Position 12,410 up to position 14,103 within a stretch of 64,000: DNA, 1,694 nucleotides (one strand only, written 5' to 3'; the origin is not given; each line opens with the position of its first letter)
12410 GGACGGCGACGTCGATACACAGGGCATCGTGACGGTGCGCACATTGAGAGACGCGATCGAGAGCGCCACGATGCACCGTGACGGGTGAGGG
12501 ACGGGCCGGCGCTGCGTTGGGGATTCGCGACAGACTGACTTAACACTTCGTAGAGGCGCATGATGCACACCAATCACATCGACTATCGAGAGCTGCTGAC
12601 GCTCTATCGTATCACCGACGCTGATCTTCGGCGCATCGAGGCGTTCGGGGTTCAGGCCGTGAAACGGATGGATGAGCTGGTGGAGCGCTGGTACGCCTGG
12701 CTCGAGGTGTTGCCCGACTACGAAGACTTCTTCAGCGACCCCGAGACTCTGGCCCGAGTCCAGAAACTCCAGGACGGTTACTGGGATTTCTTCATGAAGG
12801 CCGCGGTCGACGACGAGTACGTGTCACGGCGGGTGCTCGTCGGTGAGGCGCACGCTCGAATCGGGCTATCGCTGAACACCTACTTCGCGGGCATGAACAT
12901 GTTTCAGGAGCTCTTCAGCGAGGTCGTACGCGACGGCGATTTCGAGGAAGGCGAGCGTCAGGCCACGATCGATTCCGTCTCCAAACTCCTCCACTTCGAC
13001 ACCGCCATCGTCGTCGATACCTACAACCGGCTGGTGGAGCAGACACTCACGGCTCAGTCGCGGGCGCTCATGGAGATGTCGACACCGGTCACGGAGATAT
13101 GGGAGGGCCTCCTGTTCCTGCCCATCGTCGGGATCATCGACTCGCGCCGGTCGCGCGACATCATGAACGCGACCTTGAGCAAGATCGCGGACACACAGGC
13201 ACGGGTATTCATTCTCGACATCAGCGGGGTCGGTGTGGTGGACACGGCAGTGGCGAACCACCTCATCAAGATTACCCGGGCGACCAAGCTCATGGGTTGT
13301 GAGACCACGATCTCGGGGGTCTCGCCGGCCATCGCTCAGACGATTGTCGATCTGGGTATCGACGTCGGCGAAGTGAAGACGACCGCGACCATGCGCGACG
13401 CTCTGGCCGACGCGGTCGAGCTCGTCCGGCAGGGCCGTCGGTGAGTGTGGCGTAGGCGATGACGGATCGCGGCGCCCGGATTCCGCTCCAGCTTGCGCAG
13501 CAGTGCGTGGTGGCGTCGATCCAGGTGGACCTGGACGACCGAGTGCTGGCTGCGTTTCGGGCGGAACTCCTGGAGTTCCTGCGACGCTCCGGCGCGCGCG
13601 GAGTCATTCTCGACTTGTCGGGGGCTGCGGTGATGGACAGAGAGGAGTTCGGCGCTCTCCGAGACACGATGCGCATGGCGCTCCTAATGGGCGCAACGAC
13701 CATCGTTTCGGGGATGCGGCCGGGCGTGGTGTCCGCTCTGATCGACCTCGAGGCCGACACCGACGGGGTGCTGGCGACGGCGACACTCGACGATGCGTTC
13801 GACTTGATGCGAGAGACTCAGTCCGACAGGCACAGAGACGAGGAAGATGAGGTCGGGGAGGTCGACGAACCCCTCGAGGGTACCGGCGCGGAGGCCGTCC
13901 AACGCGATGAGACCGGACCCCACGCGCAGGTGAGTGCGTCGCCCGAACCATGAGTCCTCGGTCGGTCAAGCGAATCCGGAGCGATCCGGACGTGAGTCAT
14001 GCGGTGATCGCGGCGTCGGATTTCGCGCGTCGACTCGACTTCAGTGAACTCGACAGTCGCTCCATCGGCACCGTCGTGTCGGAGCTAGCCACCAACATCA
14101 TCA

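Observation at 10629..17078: Sigma-factor-less stressosome with a membrane Cache-HAMP-STAS input and doubly fused kinase/phosphatase components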

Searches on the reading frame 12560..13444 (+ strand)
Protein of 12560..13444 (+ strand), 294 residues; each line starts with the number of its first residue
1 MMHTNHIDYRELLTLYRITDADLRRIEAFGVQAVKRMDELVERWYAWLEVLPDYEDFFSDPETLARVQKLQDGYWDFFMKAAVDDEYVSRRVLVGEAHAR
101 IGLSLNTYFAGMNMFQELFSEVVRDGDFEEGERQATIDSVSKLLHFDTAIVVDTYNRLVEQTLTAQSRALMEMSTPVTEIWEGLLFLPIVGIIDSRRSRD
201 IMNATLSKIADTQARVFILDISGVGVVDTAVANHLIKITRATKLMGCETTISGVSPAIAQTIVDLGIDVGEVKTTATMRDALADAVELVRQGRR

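Call 3: search_protein_families(library=pfam, proteins=[window:12560-13444:+], max_evalue=0.01)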
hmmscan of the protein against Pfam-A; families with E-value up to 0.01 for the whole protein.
window:12560-13444:+ (294 aa): 3 families
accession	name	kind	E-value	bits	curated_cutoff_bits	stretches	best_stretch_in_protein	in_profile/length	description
PF11563.14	Protoglobin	-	9.8e-26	91.1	25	1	9-156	5-153/158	Protoglobin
PF01740.26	STAS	-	4.6e-13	49.3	22.6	1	176-279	2-104/106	STAS domain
PF13466.11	STAS_2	-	0.00045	20.8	29.2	1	189-267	3-79/80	STAS domain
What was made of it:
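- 12560..13444 (+): Globin-coupled RsbR (294 aa), an ortholog of V. vulnificus RsbR. His98 in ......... aligns with the Vibrio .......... Ser195 and Thr229 correspond to VvRsbR Ser199 and Thr233. Pfam Protoglobin plus STAS (call 3).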

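Call 56: search_protein_families(library=ncbifam, proteins=[window:12560-13444:+], max_evalue=0.001)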
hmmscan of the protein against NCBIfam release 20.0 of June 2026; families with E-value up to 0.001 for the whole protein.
window:12560-13444:+ (294 aa): 1 family
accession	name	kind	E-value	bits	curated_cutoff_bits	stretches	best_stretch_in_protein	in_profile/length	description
NF052652.1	YtvA_fam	equivalog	1.5e-21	77.1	250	1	156-282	117-243/243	YtvA family blue-light photoreceptor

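Call 75: search_solved_structures(query=window:12560-13441:+, max_evalue=0.01, show_alignments=1)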
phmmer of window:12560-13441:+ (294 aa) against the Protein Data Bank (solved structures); distinct sequences matched with E-value up to 0.01: 24.
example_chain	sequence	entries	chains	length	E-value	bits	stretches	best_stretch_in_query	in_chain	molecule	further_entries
7o0i_B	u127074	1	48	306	4.6e-97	328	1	8-289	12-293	Anti-anti-sigma factor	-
9o3o_A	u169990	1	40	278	9.1e-29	104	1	99-289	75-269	STAS domain-containing protein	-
9o4r_A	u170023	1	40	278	9.2e-29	104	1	99-289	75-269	RsbR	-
7b0u_A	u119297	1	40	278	1.1e-28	103.7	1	100-289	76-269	RsbR protein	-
9o5l_A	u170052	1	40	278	1.2e-28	103.6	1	99-289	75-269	STAS domain-containing protein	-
9o3z_A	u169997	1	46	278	4.5e-28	101.7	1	99-289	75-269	RsbR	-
9o4h_A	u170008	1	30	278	6.2e-28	101.3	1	99-289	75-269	RsbR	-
6qcm_CD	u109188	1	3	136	6.4e-27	97.9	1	160-289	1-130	RsbR protein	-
6qcm_CB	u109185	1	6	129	2.5e-25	92.7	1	169-289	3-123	RsbR protein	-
6qcm_AB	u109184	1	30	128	3.6e-25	92.2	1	169-289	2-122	RsbR protein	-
6qcm_AD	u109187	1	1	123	5.3e-18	68.7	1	160-258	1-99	RsbR protein,RsbR protein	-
2mwg_A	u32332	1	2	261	1.7e-12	50.6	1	154-282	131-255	Blue-light photoreceptor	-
6qcm_A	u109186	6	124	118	1.7e-11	47.3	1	174-278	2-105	RsbS protein | RsbT antagonist protein RsbS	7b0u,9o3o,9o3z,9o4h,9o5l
6jhk_A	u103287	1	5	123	1.8e-11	47.3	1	175-282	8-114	RsbS negative regulator of sigma-B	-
9o4r_a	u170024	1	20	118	2.4e-11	46.9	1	174-278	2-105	RsbT antagonist protein RsbS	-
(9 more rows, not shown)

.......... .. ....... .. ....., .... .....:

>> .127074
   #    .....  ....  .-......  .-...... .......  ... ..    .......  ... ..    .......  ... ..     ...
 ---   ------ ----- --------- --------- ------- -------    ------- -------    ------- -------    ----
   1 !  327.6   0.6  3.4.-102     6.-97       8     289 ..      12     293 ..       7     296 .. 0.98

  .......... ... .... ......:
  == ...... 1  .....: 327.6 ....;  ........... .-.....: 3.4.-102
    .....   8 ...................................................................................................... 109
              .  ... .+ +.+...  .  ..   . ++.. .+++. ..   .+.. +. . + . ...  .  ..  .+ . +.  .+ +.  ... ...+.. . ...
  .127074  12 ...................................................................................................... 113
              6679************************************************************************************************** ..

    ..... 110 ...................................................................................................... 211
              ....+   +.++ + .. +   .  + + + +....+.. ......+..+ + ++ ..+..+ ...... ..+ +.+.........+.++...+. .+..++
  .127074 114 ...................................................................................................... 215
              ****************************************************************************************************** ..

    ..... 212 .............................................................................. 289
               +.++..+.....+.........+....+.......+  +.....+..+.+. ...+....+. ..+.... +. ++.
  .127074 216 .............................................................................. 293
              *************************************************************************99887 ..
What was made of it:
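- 12560..13444 (+): Match to 7o0i_B at E 4.6e-97, ungapped over 282 aa (call 75).
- On Stressosome core module (RsbR-RsbS-RsbT): The globin-STAS protein matches V. vulnificus RsbR at 4.6e-97 and Listeria RsbR at 9e-29 (call 75).
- On Globin-coupled rsbRSTX module (Vibrio type): His98 in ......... aligns with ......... of the Vibrio protein (call 75).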

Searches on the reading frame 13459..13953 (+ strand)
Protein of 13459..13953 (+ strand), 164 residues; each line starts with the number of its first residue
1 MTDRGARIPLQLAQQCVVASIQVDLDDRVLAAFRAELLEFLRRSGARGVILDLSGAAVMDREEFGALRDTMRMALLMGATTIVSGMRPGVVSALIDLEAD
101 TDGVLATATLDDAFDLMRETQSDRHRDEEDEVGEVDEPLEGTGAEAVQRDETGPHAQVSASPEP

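Call 3: search_protein_families(library=pfam, proteins=[window:13459-13953:+], max_evalue=0.01)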
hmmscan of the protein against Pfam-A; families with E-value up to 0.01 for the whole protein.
window:13459-13953:+ (164 aa): 1 family
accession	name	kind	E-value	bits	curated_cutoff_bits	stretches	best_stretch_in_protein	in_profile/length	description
PF01740.26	STAS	-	2.8e-05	24.3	22.6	1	11-92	5-86/106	STAS domain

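Call 33: search_solved_structures(query=window:13459-13953:+, max_evalue=1, show_alignments=4)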
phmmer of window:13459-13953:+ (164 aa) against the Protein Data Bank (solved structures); distinct sequences matched with E-value up to 1: 27.
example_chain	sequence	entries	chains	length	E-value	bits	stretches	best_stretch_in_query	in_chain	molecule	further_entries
7o0i_a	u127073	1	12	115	4.8e-16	62.4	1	8-114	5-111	RsbS, negative regulator of sigma-B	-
6qcm_A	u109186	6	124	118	4.3e-15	59.3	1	8-119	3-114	RsbS protein | RsbT antagonist protein RsbS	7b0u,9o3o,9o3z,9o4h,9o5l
9o4r_a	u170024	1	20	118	4.7e-15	59.2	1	8-119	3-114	RsbT antagonist protein RsbS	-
6jhk_A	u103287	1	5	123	2.1e-14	57.1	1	4-115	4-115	RsbS negative regulator of sigma-B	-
3zxn_A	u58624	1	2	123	3.3e-09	40.2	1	6-118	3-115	ANTI-SIGMA-FACTOR ANTAGONIST (STAS) DOMAIN PROTEIN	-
2vy9_A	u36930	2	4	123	4.8e-09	39.7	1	6-118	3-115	ANTI-SIGMA-FACTOR ANTAGONIST | ANTI-SIGMA-FACTOR ANTAGONIST (STAS) DOMAIN PROTEIN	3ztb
7o0i_B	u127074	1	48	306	0.00016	25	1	26-115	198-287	Anti-anti-sigma factor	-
1sbo_A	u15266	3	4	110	0.0024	21.3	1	17-95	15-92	Putative anti-sigma factor antagonist TM1442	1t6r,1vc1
6qcm_AB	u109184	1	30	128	0.016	18.6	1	39-113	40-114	RsbR protein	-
6qcm_CB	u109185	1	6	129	0.016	18.5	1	38-113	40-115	RsbR protein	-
1tid_B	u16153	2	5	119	0.017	18.5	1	7-97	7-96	Anti-sigma F factor antagonist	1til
6qcm_CD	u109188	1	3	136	0.019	18.4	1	38-113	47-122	RsbR protein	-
1th8_B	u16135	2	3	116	0.019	18.3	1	7-97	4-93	Anti-sigma F factor antagonist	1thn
9o4h_A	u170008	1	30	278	0.05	17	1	41-113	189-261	RsbR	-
9o5l_A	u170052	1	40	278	0.057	16.8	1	37-113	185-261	STAS domain-containing protein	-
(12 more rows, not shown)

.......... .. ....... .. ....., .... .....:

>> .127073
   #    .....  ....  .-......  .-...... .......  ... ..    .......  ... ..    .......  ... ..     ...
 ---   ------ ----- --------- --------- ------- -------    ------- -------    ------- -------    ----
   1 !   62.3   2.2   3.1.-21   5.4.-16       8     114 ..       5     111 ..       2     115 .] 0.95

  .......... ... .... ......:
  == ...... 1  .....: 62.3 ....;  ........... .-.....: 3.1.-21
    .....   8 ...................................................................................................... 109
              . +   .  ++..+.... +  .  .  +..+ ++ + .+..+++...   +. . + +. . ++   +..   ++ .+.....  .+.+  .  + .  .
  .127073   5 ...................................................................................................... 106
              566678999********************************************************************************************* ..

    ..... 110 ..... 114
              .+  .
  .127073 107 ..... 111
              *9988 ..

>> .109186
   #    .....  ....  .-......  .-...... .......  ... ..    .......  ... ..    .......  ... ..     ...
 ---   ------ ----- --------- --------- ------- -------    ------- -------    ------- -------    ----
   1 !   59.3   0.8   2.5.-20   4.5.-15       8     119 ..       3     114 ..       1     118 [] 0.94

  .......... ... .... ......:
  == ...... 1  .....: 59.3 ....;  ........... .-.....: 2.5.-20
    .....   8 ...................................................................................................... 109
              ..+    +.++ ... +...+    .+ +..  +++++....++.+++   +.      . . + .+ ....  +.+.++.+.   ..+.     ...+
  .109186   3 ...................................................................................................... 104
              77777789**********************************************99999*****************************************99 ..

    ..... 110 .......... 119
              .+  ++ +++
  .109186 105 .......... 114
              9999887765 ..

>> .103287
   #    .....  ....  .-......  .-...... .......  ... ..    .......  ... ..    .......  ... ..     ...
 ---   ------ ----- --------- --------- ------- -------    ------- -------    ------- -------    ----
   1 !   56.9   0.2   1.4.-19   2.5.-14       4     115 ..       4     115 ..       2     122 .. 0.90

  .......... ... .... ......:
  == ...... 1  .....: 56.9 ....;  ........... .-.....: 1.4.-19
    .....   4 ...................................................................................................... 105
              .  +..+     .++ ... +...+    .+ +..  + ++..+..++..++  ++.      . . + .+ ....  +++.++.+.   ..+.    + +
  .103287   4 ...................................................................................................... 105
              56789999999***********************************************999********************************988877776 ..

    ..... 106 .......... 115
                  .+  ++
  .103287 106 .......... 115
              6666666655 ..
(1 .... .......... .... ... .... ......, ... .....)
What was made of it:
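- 13459..13953 (+): RsbS-like single STAS protein (164 aa) with an acidic C-terminal tail. Arg61 occupies the position of B. subtilis RsbS Ser59. Best solved matches are RsbS of V. vulnificus 4.8e-16, Listeria 4e-15 and B. subtilis 2e-14 (call 33).
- On Stressosome core module (RsbR-RsbS-RsbT): The best solved matches are RsbS of Vibrio, Listeria and Bacillus, at 5e-16 to 2e-14 (call 33).
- Checked: Its best solved-structure match is V. vulnificus RsbS, 4.8e-16 (call 33).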

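Call 56: search_protein_families(library=ncbifam, proteins=[window:13459-13953:+], max_evalue=0.001)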
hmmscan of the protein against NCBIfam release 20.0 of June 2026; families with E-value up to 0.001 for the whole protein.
window:13459-13953:+ (164 aa): 1 family
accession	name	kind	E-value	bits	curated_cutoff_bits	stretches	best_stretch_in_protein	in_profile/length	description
NF052652.1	YtvA_fam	equivalog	1.1e-06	28.3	250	1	12-112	141-241/243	YtvA family blue-light photoreceptor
